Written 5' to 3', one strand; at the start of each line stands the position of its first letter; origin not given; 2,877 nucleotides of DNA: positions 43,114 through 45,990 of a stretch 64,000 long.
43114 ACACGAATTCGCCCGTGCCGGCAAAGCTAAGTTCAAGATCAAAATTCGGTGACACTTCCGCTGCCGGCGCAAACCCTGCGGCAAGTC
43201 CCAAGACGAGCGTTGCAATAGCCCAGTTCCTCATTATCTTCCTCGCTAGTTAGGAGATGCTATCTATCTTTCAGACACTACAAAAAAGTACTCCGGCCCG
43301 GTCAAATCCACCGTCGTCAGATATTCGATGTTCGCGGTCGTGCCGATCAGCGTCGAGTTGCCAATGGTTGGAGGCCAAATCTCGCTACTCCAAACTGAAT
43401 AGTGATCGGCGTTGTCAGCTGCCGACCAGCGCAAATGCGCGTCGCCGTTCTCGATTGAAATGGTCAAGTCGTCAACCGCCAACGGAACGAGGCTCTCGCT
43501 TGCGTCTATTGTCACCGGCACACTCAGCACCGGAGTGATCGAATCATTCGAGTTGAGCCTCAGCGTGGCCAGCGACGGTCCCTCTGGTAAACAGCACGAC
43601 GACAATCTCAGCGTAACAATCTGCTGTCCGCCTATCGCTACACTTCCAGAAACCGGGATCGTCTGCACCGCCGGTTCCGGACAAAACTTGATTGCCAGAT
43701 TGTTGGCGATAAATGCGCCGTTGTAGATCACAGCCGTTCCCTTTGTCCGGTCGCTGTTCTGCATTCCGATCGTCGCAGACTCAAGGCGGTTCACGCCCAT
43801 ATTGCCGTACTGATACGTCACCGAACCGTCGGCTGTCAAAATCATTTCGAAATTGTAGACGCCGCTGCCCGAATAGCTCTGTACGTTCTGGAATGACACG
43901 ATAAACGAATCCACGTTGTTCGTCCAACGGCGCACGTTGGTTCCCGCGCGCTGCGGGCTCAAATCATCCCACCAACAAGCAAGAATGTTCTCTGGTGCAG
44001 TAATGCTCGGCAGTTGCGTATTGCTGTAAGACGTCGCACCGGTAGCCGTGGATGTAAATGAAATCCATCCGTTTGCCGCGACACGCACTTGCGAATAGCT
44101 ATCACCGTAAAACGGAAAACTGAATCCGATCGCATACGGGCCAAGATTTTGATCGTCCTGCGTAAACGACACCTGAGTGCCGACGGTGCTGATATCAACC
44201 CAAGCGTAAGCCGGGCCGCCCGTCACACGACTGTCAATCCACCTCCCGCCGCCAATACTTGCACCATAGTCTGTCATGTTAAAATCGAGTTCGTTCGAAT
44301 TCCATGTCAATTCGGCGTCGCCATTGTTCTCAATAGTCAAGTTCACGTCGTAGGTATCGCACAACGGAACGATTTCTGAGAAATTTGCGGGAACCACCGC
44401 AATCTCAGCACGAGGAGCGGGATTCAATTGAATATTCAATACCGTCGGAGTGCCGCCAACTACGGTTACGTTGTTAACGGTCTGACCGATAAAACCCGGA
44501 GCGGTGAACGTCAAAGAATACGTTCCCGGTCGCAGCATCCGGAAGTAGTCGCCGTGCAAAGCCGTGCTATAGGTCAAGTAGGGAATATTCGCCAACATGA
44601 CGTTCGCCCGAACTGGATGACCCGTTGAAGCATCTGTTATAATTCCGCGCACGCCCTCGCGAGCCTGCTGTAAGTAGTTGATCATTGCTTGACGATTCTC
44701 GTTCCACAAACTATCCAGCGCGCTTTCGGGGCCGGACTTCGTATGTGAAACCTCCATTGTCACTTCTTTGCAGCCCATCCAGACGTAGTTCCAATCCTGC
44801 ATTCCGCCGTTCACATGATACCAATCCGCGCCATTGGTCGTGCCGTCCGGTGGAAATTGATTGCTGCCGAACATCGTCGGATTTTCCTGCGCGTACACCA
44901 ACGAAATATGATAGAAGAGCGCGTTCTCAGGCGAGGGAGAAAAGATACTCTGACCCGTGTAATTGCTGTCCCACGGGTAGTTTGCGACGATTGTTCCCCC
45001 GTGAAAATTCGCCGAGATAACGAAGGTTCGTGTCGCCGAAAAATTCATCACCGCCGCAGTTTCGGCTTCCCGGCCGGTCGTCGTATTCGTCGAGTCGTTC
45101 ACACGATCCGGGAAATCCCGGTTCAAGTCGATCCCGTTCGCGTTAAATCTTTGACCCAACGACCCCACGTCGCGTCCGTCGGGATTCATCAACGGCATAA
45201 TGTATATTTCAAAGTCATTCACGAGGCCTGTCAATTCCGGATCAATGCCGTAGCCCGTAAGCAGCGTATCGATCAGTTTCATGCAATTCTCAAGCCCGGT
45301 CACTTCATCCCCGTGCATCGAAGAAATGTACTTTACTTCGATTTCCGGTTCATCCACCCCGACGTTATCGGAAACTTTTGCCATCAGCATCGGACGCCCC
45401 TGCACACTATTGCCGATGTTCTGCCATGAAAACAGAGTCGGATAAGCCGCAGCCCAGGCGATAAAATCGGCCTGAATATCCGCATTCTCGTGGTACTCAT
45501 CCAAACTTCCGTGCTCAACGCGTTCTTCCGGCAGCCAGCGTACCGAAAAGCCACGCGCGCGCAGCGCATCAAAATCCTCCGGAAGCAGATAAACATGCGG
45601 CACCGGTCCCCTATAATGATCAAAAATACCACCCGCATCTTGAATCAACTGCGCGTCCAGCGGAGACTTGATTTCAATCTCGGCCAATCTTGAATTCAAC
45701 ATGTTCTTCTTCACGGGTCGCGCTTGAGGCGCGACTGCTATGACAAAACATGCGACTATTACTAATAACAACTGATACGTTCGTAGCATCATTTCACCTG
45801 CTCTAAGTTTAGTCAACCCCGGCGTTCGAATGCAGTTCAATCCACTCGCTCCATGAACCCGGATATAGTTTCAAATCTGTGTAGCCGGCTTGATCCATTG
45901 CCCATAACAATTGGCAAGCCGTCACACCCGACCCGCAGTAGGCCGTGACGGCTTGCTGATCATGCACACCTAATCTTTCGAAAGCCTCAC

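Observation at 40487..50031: Recurrent C-terminal FN3-like module terminating unrelated secreted enzymes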

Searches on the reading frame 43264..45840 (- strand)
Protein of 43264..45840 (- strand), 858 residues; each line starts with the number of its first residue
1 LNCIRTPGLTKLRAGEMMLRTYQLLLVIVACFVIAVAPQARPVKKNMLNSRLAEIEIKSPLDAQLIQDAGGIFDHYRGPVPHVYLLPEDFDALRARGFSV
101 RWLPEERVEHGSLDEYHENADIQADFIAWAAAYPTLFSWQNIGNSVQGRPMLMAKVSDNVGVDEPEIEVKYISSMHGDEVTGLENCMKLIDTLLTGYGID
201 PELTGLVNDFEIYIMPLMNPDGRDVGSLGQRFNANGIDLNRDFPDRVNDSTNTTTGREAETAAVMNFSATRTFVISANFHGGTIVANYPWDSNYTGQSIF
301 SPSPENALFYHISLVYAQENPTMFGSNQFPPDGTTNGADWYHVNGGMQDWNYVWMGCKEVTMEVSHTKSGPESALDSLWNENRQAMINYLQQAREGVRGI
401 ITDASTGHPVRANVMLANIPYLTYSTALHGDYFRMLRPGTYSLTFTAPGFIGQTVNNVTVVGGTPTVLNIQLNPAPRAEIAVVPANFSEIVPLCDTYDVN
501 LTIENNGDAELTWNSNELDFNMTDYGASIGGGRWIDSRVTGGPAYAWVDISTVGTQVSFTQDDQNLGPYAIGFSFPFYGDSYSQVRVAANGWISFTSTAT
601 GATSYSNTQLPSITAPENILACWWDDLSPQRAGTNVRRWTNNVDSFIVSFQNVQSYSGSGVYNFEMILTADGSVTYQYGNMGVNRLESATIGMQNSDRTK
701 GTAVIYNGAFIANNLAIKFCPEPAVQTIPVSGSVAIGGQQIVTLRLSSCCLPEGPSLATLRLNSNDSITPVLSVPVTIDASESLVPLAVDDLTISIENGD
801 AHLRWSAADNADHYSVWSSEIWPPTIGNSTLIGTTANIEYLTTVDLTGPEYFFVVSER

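Call 5: search_protein_families(library=pfam, proteins=[window:43264-45840:-], max_evalue=0.1)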
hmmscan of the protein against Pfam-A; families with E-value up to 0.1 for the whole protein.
window:43264-45840:- (858 aa): 4 families
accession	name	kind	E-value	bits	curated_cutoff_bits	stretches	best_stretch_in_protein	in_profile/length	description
PF00246.29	Peptidase_M14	-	4.8e-58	197.5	21.6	1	128-384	7-285/286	Zinc carboxypeptidase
PF13620.12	CarboxypepD_reg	-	6.2e-11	42.9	32.3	1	397-472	2-81/82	Carboxypeptidase regulatory-like domain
PF24827.1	AstE_AspA_cat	-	3.9e-05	23.7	25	1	175-265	11-88/192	Succinylglutamate desuccinylase/Aspartoacylase catalytic domain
PF14686.12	fn3_3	-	0.006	16.8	24.4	1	433-464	39-71/75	Polysaccharide lyase family 4, domain II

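Call 9: find_homologous_proteins(query=window:43264-45840:-, max_evalue=0.00001)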
Query window:43264-45840:- (858 aa): 1325 proteins with E <= 0.00001 among 8000 candidates; the best 120 are listed.
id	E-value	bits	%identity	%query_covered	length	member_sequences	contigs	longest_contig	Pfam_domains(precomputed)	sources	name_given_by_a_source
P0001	0.0e+0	1946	100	98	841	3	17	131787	PF00246.30,PF13620.13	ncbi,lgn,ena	-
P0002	0.0e+0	1543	77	98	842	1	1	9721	PF00246.30,PF13620.13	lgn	-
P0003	0.0e+0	1482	75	97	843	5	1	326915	PF24827.2,PF00246.30,PF13620.13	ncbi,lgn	-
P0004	0.0e+0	1445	73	98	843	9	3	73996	PF24827.2,PF00246.30,PF13620.13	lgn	-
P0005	0.0e+0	1439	73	97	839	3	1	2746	PF00246.30,PF13620.13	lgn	-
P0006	0.0e+0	1439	73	98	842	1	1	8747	PF00246.30,PF13620.13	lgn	-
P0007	0.0e+0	1410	71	98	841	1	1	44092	PF00246.30,PF13620.13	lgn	-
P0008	0.0e+0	1401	71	95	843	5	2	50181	PF24827.2,PF00246.30,PF13620.13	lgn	-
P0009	0.0e+0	1392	70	98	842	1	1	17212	PF00246.30,PF13620.13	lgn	-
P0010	0.0e+0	1385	70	98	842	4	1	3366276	PF00246.30,PF13620.13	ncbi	-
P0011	0.0e+0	1363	70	97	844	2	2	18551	PF00246.30,PF13620.13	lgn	-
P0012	0.0e+0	1360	69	97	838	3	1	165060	PF00246.30,PF13620.13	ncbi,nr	ncbi:MAG: carboxypeptidase regulatory-like domain-containing protein [bacterium]|nr:carboxypeptidase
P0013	0.0e+0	1354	68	98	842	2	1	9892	PF00246.30,PF13620.13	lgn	-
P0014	0.0e+0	1154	65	89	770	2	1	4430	PF00246.30,PF13620.13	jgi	jgi:hypothetical protein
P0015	0.0e+0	1023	54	97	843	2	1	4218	PF24827.2,PF00246.30,PF13620.13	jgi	jgi:hypothetical protein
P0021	3.3e-288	977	54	95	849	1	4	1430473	PF00246.30,PF13620.13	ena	-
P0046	1.4e-261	889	50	93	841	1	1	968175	PF13715.13,PF00246.30,PF13620.13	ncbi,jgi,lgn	ncbi:MAG TPA: M14 family zinc carboxypeptidase [bacterium]|jgi:hypothetical protein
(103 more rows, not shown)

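Call 18: find_encoding_contigs(protein=P0001, flank=10000, max_places=4)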
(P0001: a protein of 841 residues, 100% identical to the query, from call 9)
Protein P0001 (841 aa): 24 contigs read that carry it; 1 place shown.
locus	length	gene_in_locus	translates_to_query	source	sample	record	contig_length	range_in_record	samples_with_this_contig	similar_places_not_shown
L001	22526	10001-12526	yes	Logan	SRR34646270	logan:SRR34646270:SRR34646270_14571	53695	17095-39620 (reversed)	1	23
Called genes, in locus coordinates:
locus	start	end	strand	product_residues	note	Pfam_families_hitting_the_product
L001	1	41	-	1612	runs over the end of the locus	PF13185:GAF_2, PF00989:PAS, PF08447:PAS_3, PF08448:PAS_4, PF00989:PAS, PF08448:PAS_4, PF13426:PAS_9, PF08447:PAS_3, +7 more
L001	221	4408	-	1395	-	PF00082:Peptidase_S8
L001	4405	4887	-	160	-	-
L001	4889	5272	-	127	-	-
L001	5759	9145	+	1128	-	PF13229:Beta_helix (weak), PF02415:Chlam_PMP (faint), PF13229:Beta_helix, PF05048:NosD, PF13229:Beta_helix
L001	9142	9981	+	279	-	PF00581:Rhodanese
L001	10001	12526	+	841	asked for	PF00246:Peptidase_M14, PF13620:CarboxypepD_reg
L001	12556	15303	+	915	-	PF00082:Peptidase_S8, PF13620:CarboxypepD_reg, PF13715:CarbopepD_reg_2 (weak), PF13620:CarboxypepD_reg (weak)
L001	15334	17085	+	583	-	PF01432:Peptidase_M3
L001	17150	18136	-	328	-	PF01370:Epimerase, PF04321:RmlD_sub_bind (weak), PF16363:GDP_Man_Dehyd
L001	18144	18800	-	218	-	PF02348:CTP_transf_3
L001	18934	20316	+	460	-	PF05958:tRNA_U5-meth_tr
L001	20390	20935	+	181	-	PF13505:OMP_b-brl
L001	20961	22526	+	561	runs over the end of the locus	PF00501:AMP-binding, PF13193:AMP-binding_C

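Call 21: search_protein_families(library=ncbifam, proteins=[window:43264-45840:-], max_evalue=0.1)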
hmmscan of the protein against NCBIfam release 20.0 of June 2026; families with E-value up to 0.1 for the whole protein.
window:43264-45840:- (858 aa): 1 family
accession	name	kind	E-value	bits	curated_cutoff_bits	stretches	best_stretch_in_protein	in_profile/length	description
NF007897.0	PRK10602.1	equivalog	3.7e-05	22.8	157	1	216-257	77-114/237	murein tripeptide amidase MpaA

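Call 29: find_encoding_contigs(protein=P0010, flank=10000, max_places=2)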
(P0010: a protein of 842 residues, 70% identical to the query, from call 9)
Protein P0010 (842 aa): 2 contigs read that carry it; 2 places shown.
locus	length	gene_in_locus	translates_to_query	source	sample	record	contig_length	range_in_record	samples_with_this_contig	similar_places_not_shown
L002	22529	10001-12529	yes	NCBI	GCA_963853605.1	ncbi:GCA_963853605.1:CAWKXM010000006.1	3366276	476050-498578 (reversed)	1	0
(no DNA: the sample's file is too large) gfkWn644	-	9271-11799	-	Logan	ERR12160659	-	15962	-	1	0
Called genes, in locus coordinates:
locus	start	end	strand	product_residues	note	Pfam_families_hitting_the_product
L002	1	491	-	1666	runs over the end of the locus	PF01590:GAF, PF13185:GAF_2, PF08447:PAS_3, PF08448:PAS_4, PF00989:PAS, PF08448:PAS_4, PF13426:PAS_9, PF08447:PAS_3, +8 more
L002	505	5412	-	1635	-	PF06119:NIDO (faint), PF20773:InhA-like_MAM, PF18370:RGI_lyase (faint), PF13620:CarboxypepD_reg, PF19190:BACON_2, PF22544:HYDIN_VesB_CFA65-like_Ig (faint), PF18962:Por_Secre_tail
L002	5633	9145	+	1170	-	PF13229:Beta_helix, PF05048:NosD (weak)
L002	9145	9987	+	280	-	PF00581:Rhodanese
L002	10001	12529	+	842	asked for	PF00246:Peptidase_M14, PF13620:CarboxypepD_reg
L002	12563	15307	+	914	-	PF00082:Peptidase_S8, PF13620:CarboxypepD_reg (weak), PF13715:CarbopepD_reg_2 (faint), PF13620:CarboxypepD_reg (weak)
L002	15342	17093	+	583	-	PF01432:Peptidase_M3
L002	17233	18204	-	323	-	PF01370:Epimerase, PF16363:GDP_Man_Dehyd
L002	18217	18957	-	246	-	PF02348:CTP_transf_3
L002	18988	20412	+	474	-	PF05958:tRNA_U5-meth_tr (weak)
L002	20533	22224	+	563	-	PF00501:AMP-binding, PF13193:AMP-binding_C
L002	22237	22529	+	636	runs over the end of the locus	PF00930:DPPIV_N (faint), PF02897:Peptidase_S9_N, PF26549:Tricorn_N (weak), PF26550:Tricorn_2nd, PF02129:Peptidase_S15 (faint), PF20434:BD-FAE (weak), PF00326:Peptidase_S9, PF01738:DLH, +1 more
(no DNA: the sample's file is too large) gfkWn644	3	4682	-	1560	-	?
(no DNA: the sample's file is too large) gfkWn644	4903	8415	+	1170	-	PF13229:Beta_helix, PF05048:NosD (weak)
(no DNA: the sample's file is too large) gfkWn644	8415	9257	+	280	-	PF00581:Rhodanese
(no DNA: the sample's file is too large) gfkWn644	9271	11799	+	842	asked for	PF00246:Peptidase_M14, PF13620:CarboxypepD_reg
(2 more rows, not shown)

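Call 31: find_encoding_contigs(protein=P0021, flank=10000, max_places=1)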
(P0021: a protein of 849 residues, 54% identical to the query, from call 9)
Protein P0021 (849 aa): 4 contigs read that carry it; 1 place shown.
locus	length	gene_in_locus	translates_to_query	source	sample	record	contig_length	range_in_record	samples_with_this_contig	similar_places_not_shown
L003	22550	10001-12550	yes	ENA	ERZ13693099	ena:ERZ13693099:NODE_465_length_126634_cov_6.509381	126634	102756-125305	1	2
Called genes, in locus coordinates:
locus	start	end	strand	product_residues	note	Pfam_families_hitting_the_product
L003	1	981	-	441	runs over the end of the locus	PF02321:OEP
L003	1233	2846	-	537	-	PF00474:SSF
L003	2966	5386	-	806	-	PF13802:Gal_mutarotas_2, PF01055:Glyco_hydro_31_2nd, PF21365:Glyco_hydro_31_3rd, PF17137:DUF5110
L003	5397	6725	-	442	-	PF01938:TRAM (faint), PF05958:tRNA_U5-meth_tr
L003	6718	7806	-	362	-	-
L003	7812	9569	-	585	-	PF01432:Peptidase_M3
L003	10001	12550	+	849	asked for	PF00246:Peptidase_M14, PF13620:CarboxypepD_reg (weak)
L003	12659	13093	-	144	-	PF04191:PEMT, PF04140:ICMT (weak)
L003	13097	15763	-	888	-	PF03200:Glyco_hydro_63 (faint), PF22422:MGH1-like_GH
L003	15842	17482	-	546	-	PF01293:PEPCK_ATP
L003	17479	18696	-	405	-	PF00155:Aminotran_1_2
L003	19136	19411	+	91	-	PF00076:RRM_1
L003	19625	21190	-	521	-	PF18962:Por_Secre_tail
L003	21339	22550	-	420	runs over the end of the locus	PF14870:PSII_BNR (faint), PF15902:Sortilin-Vps10 (faint), PF02012:BNR (faint), PF18962:Por_Secre_tail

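Call 32: find_encoding_contigs(protein=P0046, flank=10000, max_places=1)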
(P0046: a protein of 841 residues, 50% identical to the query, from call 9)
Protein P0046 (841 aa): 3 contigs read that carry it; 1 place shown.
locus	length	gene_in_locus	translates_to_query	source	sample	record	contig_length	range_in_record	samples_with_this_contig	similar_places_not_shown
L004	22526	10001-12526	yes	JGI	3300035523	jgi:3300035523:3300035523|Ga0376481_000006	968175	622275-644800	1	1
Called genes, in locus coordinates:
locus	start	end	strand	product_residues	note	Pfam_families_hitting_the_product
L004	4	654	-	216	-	PF01872:RibD_C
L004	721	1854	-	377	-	PF03590:AsnA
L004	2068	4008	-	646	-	PF02934:GatB_N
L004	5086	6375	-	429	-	PF00374:NiFeSe_Hases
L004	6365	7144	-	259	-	PF01058:Oxidored_q6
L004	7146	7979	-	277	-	PF00175:NAD_binding_1, PF10418:DHODB_Fe-S_bind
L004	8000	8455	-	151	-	PF00027:cNMP_binding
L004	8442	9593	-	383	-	PF12838:Fer4_7 (faint), PF13183:Fer4_8 (faint), PF13484:Fer4_16 (faint), PF13534:Fer4_17 (faint), PF13746:Fer4_18 (faint), PF14697:Fer4_21 (faint), PF13237:Fer4_10 (faint), PF17179:Fer4_22, +1 more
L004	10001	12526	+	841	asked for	PF00246:Peptidase_M14, PF13620:CarboxypepD_reg, PF13715:CarbopepD_reg_2 (faint)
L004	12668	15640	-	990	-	PF00072:Response_reg (faint), PF01326:PPDK_N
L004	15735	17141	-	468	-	PF02812:ELFV_dehydrog_N, PF00208:ELFV_dehydrog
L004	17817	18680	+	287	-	PF00149:Metallophos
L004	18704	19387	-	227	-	-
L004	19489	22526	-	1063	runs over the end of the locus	PF01326:PPDK_N, PF01909:NTP_transf_2 (weak), PF18765:Polbeta (weak)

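Call 44: find_encoding_contigs(protein=P0003, flank=10000, max_places=1)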
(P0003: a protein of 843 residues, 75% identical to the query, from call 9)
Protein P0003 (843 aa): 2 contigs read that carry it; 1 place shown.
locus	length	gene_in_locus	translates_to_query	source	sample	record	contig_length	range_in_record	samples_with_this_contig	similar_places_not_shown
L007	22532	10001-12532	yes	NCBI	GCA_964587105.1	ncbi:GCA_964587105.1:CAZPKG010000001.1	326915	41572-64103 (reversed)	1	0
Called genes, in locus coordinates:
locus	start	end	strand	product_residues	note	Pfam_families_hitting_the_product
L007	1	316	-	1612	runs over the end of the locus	PF13185:GAF_2, PF00989:PAS, PF08447:PAS_3, PF13426:PAS_9, PF08448:PAS_4, PF00989:PAS, PF13426:PAS_9, PF08447:PAS_3, +7 more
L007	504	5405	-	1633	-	PF06119:NIDO (faint), PF00041:fn3 (faint), PF13620:CarboxypepD_reg (weak), PF13715:CarbopepD_reg_2 (faint), PF13620:CarboxypepD_reg, PF19190:BACON_2 (faint), PF22544:HYDIN_VesB_CFA65-like_Ig (weak), PF18962:Por_Secre_tail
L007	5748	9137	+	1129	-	PF13229:Beta_helix (weak), PF02415:Chlam_PMP (faint), PF13229:Beta_helix, PF05048:NosD (weak), PF13229:Beta_helix, PF05048:NosD, PF13229:Beta_helix (weak)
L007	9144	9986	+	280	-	PF00581:Rhodanese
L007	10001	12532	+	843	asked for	PF00246:Peptidase_M14, PF24827:AstE_AspA_cat (weak), PF13620:CarboxypepD_reg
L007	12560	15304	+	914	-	PF00082:Peptidase_S8, PF13620:CarboxypepD_reg, PF13715:CarbopepD_reg_2 (weak), PF13620:CarboxypepD_reg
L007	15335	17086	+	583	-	PF01432:Peptidase_M3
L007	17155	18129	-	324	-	PF01370:Epimerase, PF16363:GDP_Man_Dehyd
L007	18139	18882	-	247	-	PF02348:CTP_transf_3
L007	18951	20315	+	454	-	PF05958:tRNA_U5-meth_tr, PF03602:Cons_hypoth95 (weak)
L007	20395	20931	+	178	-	PF13505:OMP_b-brl (weak)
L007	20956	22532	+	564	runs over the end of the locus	PF00501:AMP-binding, PF13193:AMP-binding_C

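Call 45: find_encoding_contigs(protein=P0012, flank=10000, max_places=1)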
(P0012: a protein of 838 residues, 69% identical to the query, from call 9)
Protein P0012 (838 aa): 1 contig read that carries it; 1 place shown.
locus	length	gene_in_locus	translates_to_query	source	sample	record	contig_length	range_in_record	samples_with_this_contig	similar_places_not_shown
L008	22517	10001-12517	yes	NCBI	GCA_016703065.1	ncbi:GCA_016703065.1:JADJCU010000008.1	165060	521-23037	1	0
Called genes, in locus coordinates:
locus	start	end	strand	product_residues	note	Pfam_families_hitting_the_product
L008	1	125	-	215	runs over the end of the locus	PF01590:GAF, PF13185:GAF_2, PF13492:GAF_3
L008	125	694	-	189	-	-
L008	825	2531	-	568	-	PF13620:CarboxypepD_reg, PF22076:Cep192_D6 (faint), PF19190:BACON_2 (weak), PF22544:HYDIN_VesB_CFA65-like_Ig (weak), PF18962:Por_Secre_tail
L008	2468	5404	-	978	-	-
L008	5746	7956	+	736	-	PF02415:Chlam_PMP (faint), PF05048:NosD (faint)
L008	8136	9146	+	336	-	PF13229:Beta_helix (weak), PF05048:NosD, PF13229:Beta_helix (weak)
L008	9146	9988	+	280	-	PF00581:Rhodanese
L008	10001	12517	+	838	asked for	PF00246:Peptidase_M14, PF13620:CarboxypepD_reg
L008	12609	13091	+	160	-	-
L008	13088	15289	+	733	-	PF00082:Peptidase_S8, PF13620:CarboxypepD_reg, PF13715:CarbopepD_reg_2 (weak), PF15976:CooC_C (faint), PF13620:CarboxypepD_reg (weak)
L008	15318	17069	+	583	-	PF01432:Peptidase_M3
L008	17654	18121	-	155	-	-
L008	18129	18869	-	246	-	PF02348:CTP_transf_3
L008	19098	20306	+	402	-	PF05958:tRNA_U5-meth_tr (weak)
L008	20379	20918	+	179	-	PF13505:OMP_b-brl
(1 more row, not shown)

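Call 66: list_cluster_members(proteins=[P0001, P0003, P0010, P0276])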
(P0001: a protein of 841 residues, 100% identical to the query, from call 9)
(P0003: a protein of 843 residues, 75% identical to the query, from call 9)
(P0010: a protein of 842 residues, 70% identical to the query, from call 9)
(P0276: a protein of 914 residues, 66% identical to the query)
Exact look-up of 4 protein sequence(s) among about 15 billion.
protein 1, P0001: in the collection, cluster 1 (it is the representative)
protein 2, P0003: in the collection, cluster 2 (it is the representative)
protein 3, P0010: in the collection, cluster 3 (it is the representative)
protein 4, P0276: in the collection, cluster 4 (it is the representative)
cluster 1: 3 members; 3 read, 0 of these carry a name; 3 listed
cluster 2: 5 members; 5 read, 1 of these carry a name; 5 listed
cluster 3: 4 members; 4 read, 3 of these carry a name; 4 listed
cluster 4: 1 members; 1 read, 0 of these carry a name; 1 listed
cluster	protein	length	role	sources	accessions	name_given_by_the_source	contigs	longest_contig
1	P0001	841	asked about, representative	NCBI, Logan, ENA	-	-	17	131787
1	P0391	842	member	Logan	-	-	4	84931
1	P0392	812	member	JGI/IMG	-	-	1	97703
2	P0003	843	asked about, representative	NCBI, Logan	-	-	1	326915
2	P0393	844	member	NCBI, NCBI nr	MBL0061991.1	MAG: carboxypeptidase regulatory-like domain-containing protein [bacterium] | carboxypeptidase regulatory-like domain-containing protein [bacterium]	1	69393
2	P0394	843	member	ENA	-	-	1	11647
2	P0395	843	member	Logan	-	-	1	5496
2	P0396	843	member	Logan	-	-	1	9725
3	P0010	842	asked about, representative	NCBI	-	-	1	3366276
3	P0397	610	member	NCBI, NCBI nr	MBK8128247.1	MAG: carboxypeptidase regulatory-like domain-containing protein [bacterium] | carboxypeptidase regulatory-like domain-containing protein [bacterium]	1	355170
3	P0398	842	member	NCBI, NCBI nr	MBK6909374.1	MAG: carboxypeptidase regulatory-like domain-containing protein [bacterium] | carboxypeptidase regulatory-like domain-containing protein [bacterium]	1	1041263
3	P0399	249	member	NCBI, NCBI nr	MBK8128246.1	MAG: hypothetical protein IPK53_04640 [bacterium] | hypothetical protein [bacterium]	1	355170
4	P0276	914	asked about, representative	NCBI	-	-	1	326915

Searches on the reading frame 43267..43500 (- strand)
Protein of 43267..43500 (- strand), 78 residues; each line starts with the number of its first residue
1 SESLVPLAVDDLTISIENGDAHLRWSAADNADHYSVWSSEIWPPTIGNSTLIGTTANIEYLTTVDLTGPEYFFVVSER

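Call 20: search_protein_families(library=pfam, proteins=[window:43267-43500:-], max_evalue=10)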
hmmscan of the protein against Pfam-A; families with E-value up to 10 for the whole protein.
seq(78 aa): 1 family
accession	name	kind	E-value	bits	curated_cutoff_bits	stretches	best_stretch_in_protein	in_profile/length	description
PF21910.2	GH85_C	-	0.039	14.8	27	1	18-60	16-54/95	GH85 endohexosaminidases, C-terminal domain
